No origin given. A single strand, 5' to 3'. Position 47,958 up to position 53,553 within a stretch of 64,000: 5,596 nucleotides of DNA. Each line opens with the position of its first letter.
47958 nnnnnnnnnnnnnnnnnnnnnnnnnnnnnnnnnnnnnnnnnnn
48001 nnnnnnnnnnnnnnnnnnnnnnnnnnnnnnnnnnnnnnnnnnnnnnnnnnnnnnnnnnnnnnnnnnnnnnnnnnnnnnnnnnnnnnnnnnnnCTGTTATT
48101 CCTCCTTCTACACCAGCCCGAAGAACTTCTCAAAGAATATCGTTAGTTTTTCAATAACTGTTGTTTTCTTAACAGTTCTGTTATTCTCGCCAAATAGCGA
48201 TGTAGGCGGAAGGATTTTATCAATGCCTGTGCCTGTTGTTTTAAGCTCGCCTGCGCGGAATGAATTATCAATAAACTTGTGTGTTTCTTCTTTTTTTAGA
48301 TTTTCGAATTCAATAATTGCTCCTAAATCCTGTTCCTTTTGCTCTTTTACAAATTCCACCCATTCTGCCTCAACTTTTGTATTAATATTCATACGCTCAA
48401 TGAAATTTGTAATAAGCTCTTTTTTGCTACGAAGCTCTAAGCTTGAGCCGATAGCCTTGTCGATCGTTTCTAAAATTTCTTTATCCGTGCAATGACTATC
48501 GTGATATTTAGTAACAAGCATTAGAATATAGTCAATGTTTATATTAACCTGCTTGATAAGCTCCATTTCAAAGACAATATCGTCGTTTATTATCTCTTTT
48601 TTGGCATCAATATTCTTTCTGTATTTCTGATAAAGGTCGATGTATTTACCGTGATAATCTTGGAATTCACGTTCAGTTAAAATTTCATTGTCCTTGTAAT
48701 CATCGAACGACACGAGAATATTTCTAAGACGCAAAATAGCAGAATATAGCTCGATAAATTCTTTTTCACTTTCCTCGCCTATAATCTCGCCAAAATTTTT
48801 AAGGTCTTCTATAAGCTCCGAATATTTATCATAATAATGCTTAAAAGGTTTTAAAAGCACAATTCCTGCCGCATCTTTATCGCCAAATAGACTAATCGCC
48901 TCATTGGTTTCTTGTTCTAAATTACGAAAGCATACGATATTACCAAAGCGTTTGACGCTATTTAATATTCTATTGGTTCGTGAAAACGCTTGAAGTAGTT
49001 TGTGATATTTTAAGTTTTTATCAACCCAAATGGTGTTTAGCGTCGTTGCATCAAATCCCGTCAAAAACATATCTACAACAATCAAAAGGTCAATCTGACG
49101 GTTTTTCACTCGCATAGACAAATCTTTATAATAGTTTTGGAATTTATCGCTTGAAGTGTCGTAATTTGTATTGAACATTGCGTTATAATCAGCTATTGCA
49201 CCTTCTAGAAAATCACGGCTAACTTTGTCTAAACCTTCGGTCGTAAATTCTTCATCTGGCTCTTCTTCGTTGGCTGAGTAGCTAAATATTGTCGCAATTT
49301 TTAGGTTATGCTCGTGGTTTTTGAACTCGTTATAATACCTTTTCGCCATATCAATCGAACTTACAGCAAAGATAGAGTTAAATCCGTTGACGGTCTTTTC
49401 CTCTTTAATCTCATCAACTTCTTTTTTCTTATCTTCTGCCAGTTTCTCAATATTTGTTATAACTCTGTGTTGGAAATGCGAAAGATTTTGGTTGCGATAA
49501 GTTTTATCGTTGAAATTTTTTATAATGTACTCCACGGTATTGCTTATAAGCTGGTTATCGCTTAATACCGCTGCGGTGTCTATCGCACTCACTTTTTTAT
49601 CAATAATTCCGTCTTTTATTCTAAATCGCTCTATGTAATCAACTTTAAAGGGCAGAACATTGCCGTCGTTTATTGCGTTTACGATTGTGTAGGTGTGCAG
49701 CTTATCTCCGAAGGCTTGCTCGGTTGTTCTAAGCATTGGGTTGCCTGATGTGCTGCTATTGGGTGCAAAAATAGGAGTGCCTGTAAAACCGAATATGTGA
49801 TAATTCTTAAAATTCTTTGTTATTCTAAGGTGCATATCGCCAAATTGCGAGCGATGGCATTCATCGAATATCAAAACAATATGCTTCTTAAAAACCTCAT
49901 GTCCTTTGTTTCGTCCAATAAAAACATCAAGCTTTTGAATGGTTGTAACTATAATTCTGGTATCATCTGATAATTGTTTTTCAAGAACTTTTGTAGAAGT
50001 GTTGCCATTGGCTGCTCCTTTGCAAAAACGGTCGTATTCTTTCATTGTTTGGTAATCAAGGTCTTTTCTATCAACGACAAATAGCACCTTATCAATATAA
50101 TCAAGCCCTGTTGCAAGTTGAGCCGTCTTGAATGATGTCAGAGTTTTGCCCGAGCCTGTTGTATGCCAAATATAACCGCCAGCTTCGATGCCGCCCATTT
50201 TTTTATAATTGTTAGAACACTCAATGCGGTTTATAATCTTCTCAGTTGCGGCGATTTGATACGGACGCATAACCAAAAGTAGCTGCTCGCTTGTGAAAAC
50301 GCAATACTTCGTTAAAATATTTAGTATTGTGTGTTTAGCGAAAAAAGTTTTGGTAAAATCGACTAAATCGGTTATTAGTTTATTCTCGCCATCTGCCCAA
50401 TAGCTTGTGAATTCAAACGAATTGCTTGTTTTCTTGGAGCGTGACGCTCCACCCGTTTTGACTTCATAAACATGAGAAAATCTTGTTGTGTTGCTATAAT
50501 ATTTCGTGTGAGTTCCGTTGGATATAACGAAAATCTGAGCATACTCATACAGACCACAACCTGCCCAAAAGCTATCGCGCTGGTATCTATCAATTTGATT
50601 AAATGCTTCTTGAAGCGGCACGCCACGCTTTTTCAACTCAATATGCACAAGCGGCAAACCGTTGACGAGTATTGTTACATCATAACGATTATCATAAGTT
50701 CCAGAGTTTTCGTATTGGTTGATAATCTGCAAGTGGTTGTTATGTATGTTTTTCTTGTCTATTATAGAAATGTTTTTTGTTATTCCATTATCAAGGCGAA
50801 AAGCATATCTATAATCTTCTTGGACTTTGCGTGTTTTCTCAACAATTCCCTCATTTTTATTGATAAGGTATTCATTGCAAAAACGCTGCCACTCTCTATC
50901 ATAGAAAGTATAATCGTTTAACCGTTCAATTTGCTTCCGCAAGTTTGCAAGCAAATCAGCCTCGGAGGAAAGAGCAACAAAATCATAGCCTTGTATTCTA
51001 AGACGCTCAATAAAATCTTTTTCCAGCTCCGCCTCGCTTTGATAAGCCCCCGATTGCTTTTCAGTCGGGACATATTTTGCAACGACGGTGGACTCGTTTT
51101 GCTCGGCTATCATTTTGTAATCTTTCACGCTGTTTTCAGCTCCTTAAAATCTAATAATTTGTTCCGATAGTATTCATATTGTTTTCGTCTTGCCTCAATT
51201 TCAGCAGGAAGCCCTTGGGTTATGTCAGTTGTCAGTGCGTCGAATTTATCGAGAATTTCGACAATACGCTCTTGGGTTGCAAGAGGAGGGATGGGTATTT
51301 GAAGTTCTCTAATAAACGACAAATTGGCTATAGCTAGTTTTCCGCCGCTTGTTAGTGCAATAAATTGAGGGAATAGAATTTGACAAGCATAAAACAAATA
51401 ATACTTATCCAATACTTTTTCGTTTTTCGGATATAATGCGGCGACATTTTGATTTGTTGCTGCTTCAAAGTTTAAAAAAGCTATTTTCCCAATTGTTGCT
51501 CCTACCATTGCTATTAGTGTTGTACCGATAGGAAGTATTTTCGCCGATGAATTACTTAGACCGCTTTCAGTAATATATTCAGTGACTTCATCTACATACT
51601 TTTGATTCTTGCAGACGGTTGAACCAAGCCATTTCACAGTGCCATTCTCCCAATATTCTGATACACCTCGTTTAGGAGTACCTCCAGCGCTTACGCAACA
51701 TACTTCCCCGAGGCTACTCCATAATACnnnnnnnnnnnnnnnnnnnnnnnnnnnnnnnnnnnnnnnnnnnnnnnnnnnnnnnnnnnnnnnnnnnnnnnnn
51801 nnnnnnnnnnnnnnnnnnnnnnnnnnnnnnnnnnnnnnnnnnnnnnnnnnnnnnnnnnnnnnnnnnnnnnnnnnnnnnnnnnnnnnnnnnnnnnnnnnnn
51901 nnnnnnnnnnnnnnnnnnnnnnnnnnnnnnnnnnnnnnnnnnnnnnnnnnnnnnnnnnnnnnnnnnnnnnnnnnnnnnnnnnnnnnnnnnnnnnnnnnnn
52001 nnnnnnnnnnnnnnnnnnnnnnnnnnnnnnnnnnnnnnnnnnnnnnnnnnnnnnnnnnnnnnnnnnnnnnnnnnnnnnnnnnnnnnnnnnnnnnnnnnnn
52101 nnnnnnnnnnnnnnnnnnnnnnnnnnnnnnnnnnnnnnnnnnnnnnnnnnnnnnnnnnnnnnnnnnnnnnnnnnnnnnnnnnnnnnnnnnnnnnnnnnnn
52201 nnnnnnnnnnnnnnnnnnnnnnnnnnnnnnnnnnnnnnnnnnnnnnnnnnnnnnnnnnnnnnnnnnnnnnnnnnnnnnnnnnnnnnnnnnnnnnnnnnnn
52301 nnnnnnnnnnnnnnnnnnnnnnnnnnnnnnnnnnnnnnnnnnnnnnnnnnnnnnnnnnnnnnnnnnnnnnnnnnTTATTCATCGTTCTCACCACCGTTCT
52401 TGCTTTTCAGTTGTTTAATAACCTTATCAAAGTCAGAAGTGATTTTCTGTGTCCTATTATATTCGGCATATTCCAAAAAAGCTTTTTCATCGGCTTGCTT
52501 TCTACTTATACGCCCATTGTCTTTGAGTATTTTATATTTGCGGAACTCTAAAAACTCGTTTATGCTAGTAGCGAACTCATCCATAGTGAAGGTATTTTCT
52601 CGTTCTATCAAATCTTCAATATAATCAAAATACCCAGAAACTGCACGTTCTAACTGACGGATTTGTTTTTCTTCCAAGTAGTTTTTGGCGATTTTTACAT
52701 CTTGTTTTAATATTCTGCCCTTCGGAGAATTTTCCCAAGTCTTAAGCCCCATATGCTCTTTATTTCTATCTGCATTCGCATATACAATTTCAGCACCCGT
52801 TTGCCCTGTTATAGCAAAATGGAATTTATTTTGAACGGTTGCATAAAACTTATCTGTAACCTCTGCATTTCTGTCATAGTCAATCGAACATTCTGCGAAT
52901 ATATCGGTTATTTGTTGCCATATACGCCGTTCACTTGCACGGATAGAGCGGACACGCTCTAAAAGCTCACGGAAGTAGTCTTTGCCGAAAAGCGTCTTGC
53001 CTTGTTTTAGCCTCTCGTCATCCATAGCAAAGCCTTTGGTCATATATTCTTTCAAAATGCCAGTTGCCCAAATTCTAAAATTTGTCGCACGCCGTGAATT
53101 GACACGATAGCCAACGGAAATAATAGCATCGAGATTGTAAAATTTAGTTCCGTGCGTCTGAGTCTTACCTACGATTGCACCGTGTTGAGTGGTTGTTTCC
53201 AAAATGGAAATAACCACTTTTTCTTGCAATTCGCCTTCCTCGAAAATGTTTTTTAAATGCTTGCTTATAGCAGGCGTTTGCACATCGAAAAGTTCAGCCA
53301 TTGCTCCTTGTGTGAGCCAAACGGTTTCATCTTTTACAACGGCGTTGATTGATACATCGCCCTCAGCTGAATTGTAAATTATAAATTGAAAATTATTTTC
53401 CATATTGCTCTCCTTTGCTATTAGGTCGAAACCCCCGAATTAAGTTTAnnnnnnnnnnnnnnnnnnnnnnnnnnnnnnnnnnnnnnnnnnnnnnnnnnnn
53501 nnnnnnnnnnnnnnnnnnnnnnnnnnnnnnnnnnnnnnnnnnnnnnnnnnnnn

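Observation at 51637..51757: hsdS is split exactly at a G8 tract; a 1-nt contraction restores a full two-TRD specificity subunit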

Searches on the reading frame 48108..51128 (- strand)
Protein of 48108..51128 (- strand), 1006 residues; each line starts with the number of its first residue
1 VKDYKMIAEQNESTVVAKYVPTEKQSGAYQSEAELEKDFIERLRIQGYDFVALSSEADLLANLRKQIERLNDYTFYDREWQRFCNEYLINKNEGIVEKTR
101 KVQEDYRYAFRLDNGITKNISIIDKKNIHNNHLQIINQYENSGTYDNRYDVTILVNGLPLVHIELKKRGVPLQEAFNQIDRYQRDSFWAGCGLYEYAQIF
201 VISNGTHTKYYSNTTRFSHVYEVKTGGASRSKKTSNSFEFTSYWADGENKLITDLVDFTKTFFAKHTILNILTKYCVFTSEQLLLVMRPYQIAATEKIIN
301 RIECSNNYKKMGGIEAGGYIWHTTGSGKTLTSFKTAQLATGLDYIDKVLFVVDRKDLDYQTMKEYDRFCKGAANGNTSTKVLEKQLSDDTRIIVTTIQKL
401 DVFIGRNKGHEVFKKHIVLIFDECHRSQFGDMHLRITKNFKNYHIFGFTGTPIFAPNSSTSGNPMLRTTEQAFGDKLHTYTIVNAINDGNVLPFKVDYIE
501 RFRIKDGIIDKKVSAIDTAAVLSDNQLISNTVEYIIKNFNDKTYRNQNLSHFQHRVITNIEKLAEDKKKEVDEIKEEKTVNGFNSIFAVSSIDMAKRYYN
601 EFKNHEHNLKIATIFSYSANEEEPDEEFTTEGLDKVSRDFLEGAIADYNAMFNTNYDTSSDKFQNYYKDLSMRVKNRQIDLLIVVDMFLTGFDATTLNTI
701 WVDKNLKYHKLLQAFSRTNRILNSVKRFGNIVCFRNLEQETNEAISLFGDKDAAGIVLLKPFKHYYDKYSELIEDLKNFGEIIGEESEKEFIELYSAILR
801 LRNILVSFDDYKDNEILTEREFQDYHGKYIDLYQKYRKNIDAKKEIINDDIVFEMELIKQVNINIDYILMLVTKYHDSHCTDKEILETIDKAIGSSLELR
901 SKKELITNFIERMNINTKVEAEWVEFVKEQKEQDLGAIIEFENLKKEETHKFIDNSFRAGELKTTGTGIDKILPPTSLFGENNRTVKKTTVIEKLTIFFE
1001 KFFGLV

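Call 6: search_protein_families(library=pfam, proteins=[window:48108-51128:-])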
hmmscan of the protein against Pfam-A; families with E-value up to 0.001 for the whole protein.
window:48108-51128:- (1006 aa): 6 families
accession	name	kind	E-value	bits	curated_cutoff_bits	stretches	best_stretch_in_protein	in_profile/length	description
PF12008.13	EcoR124_C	-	1.3e-60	205.6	23.1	1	757-1002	1-260/260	Type I restriction and modification enzyme - subunit R C terminal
PF22679.2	T1R_D3-like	-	1e-59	201.9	27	1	582-736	2-158/158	Type I restriction enzyme subunit R domain 3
PF18766.7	SWI2_SNF2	-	9.2e-55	186.1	26.7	1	290-517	1-212/221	SWI2/SNF2 ATPase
PF04313.20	HSDR_N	-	4.4e-47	160.9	25.1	1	29-217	1-196/198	Type I restriction enzyme R protein N terminus (HSDR_N)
PF04851.21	ResIII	-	4e-37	128.1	22.5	1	286-453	3-163/164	Type III restriction enzyme, res subunit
PF00270.35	DEAD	-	6.3e-10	39.5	26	1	323-453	22-161/167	DEAD/DEAH box helicase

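Call 32: search_protein_families(library=padloc, proteins=[window:48108-51128:-], max_evalue=0.001)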
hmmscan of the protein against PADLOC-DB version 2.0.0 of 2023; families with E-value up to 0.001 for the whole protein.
window:48108-51128:- (1006 aa): 7 families
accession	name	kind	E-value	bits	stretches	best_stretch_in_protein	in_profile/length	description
PDLC03048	REase_I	-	0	1099.3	1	28-1003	2-970/976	Type I restriction enzyme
PDLC03043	REase_I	-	7.5e-93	309.1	1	5-306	6-292/313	Type I restriction enzyme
PDLC03046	REase_I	-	1.2e-66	223.4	1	137-751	122-748/1025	Type I restriction enzyme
PDLC03045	REase_I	-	4.4e-60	201.7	1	149-739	136-688/995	Type I restriction enzyme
PDLC03040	REase_I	-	2.8e-47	159.2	1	30-793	5-735/1029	Type I restriction enzyme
PDLC03044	REase_I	-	3.7e-35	119.2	1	96-749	79-701/1034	Type I restriction enzyme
PDLC03041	REase_I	-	1.3e-31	107.5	1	116-750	115-746/1099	Type I restriction enzyme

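Call 43: search_solved_structures(query=window:48111-51128:-, max_evalue=1e-10)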
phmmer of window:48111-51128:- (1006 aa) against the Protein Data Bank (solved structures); distinct sequences matched with E-value up to 1e-10: 7.
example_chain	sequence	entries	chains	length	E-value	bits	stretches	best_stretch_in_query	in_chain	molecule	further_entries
4bec_A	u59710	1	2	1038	6.5e-244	815.1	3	6-546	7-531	TYPE I RESTRICTION ENZYME HSDR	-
2w00_A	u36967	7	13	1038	7.4e-244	815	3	6-546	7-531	HSDR | Type I restriction enzyme R Protein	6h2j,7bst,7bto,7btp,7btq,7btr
4beb_A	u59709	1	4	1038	8.7e-244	814.7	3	6-546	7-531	TYPE I RESTRICTION ENZYME HSDR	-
4be7_B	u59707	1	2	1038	1e-243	814.5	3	6-546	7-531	TYPE I RESTRICTION ENZYME ECOR124II R PROTEIN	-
4xjx_A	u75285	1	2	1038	3.5e-243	812.7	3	6-546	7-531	HsdR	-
3evy_A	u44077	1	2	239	2.5e-15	58.6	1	755-916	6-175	Putative type I restriction enzyme R protein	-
5j3n_A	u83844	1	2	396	9.1e-14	53.5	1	856-1005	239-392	Green fluorescent protein,HsdR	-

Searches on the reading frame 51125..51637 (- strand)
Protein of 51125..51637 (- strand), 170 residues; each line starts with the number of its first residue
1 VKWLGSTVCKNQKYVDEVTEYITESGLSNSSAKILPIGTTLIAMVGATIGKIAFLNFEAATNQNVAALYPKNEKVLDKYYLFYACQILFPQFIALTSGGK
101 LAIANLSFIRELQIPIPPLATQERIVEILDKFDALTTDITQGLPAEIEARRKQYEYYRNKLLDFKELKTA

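Call 6: search_protein_families(library=pfam, proteins=[window:51125-51637:-])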
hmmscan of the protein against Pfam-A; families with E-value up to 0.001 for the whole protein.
window:51125-51637:- (170 aa): 1 family
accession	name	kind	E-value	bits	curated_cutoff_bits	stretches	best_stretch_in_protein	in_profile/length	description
PF01420.25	Methylase_S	-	6.9e-26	91.9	22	1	12-149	42-168/168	Type I restriction modification DNA specificity domain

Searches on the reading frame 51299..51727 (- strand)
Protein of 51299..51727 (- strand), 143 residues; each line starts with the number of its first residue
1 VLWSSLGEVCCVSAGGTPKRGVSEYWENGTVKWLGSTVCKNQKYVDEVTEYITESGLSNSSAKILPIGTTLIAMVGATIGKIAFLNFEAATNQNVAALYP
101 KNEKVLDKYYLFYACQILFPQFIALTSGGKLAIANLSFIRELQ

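Call 36: find_related_loci(query=window:51299-51727:-, collection=metagenome_contigs, flank=2000)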
Query seq(143 aa) (143 aa) in metagenome_contigs; peptide patterns used: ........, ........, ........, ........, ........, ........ (x = any residue, [..] = any of these).
343 stretches matched a pattern; 7 encode a relative of the query (tblastn E <= 1e-3); 7 distinct loci.
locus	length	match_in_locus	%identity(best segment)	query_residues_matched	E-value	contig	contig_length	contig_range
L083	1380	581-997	78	5-143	1e-76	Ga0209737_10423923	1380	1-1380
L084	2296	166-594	76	1-143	3e-74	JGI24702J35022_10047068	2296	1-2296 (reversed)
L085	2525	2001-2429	76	1-143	2e-71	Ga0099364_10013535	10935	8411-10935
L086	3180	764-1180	76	5-143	1e-70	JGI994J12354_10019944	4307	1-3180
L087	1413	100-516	77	5-143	9e-74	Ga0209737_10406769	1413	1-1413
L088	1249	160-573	77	5-142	5e-74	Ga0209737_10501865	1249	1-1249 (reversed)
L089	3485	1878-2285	38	7-143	2e-22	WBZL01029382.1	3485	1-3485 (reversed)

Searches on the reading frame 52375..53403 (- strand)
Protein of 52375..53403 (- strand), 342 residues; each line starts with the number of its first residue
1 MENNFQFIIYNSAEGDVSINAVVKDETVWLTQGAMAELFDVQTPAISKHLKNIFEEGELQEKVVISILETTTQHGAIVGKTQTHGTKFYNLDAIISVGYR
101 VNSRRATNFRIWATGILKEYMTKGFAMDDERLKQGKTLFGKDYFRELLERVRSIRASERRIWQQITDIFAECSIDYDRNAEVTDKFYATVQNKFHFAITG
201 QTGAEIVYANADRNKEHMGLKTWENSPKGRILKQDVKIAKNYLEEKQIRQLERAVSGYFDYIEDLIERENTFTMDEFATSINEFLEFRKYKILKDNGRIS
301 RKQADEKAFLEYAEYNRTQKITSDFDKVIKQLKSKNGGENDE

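Call 6: search_protein_families(library=pfam, proteins=[window:52375-53403:-])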
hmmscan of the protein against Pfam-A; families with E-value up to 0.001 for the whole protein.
window:52375-53403:- (342 aa): 1 family
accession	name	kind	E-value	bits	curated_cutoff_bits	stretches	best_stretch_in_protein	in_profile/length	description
PF13310.11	Virulence_RhuM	-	2.2e-101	338.8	33.7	1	64-320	2-249/252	Virulence protein RhuM family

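Call 32: search_protein_families(library=padloc, proteins=[window:52375-53403:-], max_evalue=0.001)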
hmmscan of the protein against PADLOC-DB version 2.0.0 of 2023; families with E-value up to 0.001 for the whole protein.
window:52375-53403:- (342 aa): 37 families (the best 25 are shown)
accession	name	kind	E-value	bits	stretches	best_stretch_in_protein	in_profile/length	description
PDLC04868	PDC-S05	-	3.6e-157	520.7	1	3-335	4-332/335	-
PDLC04853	PDC-S05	-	7.4e-141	467.1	1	1-336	1-329/336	-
PDLC04851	PDC-S05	-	5e-131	434.8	1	3-336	8-338/342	-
PDLC04871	PDC-S05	-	6.5e-120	399.1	1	6-336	132-460/468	-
PDLC04852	PDC-S05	-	1.1e-113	377.6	1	3-332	9-332/346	-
PDLC04843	PDC-S05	-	3.1e-109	363.2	1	3-336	4-326/330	-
PDLC04864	PDC-S05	-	6.4e-88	292.6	1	61-336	3-270/277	-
PDLC04870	PDC-S05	-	4.3e-83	275.9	1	3-213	7-209/214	-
PDLC04876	PDC-S05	-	9.7e-69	228.6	1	4-171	7-170/174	-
PDLC04854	PDC-S05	-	1.6e-50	169.7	1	5-139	4-135/212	-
PDLC04872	PDC-S05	-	4.3e-49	164.2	1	1-138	1-135/152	-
PDLC04965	PDC-S23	-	5.9e-49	165.2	1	1-142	1-134/327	-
PDLC04858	PDC-S05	-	6.2e-49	163.3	1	1-137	1-131/138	-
PDLC04964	PDC-S23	-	5.4e-45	152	1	5-140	4-136/331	-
PDLC04879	PDC-S05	-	8.6e-44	148.1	1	1-140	1-135/285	-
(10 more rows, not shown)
